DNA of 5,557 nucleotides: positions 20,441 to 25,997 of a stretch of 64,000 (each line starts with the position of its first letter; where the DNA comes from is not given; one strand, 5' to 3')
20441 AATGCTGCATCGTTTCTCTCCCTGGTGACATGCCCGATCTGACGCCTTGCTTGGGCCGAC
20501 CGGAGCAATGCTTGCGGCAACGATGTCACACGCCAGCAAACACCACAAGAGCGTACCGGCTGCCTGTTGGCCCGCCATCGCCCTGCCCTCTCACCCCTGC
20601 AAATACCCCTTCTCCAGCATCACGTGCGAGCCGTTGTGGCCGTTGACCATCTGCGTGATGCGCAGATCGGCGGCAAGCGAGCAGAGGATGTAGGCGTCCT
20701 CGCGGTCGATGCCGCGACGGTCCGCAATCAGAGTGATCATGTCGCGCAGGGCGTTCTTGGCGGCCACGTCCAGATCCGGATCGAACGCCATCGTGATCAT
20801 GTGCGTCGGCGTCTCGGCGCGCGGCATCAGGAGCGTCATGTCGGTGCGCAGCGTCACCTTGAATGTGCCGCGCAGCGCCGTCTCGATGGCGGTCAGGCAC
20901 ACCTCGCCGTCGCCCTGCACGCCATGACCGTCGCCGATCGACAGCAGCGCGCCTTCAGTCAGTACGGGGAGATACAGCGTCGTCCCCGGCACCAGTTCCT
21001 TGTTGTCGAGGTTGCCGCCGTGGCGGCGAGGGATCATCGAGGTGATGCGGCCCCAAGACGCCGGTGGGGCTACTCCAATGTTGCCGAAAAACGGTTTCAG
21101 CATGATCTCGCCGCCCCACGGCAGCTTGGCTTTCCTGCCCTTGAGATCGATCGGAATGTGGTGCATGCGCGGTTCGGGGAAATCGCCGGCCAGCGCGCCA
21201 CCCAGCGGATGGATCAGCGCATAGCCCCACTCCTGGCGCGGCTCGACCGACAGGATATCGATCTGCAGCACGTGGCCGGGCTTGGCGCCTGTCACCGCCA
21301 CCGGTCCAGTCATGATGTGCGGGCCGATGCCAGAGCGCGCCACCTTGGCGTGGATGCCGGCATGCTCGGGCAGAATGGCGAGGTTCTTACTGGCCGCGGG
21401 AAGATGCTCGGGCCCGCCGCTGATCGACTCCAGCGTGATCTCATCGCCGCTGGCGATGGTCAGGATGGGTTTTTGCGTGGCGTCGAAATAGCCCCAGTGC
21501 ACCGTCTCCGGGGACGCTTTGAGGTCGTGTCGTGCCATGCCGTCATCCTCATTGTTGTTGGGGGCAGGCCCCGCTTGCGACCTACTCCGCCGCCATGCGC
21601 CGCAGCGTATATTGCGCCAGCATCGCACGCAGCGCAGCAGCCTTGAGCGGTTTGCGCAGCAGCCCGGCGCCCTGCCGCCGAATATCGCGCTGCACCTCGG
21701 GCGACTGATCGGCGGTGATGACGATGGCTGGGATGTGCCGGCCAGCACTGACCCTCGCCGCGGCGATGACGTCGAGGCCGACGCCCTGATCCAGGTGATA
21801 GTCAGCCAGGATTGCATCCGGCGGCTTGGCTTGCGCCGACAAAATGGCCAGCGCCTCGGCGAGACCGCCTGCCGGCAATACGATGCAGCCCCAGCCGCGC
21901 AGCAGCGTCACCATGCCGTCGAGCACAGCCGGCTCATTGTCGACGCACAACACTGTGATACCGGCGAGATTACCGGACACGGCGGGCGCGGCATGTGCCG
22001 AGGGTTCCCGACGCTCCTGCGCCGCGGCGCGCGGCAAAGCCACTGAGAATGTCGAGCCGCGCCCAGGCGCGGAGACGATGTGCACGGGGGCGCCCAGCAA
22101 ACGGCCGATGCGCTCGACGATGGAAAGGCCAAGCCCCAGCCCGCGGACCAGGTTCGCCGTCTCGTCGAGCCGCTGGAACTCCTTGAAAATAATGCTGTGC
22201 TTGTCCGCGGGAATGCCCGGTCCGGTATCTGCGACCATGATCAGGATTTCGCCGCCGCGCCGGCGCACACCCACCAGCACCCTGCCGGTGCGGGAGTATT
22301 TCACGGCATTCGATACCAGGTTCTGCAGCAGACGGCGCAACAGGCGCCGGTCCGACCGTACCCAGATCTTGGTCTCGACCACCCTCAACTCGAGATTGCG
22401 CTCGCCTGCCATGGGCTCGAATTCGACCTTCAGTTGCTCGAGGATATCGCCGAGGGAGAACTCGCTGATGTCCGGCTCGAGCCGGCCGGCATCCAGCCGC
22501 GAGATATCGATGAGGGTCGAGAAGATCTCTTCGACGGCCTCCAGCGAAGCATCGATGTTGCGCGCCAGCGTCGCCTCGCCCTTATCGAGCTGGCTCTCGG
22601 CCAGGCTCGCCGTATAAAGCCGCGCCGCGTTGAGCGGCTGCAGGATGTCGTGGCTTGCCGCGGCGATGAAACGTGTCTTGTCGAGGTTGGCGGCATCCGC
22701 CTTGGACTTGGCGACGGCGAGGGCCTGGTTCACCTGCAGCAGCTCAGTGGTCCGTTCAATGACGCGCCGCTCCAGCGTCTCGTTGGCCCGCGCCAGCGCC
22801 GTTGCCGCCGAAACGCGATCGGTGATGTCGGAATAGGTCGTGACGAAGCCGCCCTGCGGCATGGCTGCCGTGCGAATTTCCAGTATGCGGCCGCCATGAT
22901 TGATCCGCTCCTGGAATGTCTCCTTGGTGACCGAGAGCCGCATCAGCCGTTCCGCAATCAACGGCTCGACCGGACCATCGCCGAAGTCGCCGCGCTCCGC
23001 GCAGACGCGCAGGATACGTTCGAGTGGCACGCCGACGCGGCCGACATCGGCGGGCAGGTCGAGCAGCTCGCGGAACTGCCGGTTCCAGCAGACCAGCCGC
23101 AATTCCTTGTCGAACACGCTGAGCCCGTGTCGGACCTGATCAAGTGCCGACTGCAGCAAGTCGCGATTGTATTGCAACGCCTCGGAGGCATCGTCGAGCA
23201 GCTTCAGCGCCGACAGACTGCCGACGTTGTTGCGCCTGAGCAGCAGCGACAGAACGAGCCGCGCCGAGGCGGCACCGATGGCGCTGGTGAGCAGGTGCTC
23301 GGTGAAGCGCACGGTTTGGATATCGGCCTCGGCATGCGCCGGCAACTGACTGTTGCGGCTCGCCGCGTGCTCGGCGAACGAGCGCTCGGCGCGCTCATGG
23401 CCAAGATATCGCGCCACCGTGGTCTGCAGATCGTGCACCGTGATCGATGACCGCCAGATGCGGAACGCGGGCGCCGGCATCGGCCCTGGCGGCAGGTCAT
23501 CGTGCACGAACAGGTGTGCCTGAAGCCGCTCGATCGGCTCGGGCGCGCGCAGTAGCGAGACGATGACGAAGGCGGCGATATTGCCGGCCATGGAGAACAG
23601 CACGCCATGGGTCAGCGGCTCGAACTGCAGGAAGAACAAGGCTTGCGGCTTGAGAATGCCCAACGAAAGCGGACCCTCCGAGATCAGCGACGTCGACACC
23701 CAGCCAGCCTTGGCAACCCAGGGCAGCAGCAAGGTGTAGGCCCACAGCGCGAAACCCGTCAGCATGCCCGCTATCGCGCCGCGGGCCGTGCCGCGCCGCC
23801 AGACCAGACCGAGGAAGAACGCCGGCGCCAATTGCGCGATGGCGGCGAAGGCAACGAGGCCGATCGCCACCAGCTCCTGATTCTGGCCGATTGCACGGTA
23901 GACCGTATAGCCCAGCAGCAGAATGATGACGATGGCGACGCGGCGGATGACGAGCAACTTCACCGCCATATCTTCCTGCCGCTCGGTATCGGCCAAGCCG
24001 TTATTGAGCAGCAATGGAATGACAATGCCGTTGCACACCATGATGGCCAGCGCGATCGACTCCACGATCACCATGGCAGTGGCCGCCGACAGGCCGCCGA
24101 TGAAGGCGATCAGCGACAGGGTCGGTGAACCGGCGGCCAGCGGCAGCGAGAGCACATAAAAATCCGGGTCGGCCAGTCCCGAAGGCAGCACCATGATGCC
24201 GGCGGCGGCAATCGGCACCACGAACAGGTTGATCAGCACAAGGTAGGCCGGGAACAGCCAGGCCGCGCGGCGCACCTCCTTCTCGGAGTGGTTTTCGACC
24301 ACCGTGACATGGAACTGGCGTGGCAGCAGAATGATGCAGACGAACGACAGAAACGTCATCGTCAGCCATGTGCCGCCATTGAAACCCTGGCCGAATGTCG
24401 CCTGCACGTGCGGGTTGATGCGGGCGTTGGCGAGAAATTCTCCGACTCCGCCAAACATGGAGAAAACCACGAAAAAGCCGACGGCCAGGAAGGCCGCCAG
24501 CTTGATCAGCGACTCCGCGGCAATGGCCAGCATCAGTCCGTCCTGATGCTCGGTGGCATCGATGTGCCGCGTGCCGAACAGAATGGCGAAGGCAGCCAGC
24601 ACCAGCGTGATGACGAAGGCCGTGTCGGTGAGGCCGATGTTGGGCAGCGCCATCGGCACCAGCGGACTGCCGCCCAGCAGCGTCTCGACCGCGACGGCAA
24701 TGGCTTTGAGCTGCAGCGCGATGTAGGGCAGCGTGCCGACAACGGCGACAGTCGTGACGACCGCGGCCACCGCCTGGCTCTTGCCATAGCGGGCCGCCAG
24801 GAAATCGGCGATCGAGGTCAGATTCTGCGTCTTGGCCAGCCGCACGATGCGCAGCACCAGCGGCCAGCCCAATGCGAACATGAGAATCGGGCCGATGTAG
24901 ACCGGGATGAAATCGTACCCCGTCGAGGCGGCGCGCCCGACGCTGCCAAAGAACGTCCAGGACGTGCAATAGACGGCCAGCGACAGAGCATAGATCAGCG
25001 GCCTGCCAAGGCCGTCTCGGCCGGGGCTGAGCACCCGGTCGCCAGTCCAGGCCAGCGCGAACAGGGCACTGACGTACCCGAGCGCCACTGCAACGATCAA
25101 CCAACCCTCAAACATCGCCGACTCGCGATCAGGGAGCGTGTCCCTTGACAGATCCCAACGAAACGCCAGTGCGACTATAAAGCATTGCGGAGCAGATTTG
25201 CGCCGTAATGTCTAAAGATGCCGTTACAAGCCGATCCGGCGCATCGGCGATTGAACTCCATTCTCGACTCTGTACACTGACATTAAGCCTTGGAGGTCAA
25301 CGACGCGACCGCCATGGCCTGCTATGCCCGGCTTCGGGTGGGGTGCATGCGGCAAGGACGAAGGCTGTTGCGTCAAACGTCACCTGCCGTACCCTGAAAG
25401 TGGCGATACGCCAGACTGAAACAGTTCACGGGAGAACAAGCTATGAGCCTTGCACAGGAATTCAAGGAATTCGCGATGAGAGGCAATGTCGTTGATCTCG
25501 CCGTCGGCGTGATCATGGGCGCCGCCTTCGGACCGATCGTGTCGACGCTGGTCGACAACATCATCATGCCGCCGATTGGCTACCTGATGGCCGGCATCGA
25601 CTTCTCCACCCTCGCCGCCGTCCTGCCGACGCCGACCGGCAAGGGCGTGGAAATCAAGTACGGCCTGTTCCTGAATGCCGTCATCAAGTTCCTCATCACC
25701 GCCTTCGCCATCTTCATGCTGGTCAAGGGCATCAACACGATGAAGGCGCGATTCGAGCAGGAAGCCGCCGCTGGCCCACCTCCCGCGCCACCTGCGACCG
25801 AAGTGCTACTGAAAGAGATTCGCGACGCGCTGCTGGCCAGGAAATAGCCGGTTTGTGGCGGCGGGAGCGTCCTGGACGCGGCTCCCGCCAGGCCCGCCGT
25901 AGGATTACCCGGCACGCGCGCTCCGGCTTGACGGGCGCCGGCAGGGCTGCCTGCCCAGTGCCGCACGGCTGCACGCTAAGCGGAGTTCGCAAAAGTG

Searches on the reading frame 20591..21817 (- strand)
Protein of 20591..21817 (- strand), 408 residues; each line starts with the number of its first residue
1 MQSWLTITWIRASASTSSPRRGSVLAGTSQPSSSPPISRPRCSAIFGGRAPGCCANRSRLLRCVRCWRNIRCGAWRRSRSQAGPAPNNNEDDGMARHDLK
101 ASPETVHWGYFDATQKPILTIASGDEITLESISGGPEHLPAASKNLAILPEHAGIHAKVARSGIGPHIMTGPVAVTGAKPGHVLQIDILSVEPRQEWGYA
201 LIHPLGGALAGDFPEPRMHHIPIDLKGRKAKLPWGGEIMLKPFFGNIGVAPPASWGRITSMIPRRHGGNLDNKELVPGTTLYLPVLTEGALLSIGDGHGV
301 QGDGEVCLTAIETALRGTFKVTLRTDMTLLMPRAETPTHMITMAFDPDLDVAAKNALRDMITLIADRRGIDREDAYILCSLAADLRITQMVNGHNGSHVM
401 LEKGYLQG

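Call 48: search_protein_families(library=pfam, proteins=[window:20591-21817:-], max_evalue=0.001)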
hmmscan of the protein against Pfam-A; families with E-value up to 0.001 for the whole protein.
window:20591-21817:- (408 aa): 1 family
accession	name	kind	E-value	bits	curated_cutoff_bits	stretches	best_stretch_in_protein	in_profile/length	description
PF03069.20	FmdA_AmdA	-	9.7e-32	110.7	27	2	262-393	205-357/373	Acetamidase/Formamidase family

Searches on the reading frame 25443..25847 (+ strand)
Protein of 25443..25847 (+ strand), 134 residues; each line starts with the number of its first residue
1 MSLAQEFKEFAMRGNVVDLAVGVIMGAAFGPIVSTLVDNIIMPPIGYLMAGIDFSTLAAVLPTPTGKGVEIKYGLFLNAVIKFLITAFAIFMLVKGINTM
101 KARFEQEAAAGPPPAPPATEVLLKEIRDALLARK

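Call 84: search_protein_families(library=pfam, proteins=[window:25443-25847:+], max_evalue=0.00001)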
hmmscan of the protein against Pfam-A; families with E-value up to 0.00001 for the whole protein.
window:25443-25847:+ (134 aa): 1 family
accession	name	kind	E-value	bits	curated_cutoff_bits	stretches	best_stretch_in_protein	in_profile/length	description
PF01741.23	MscL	-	1.8e-43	148.3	27.4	1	4-130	2-122/123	Large-conductance mechanosensitive channel, MscL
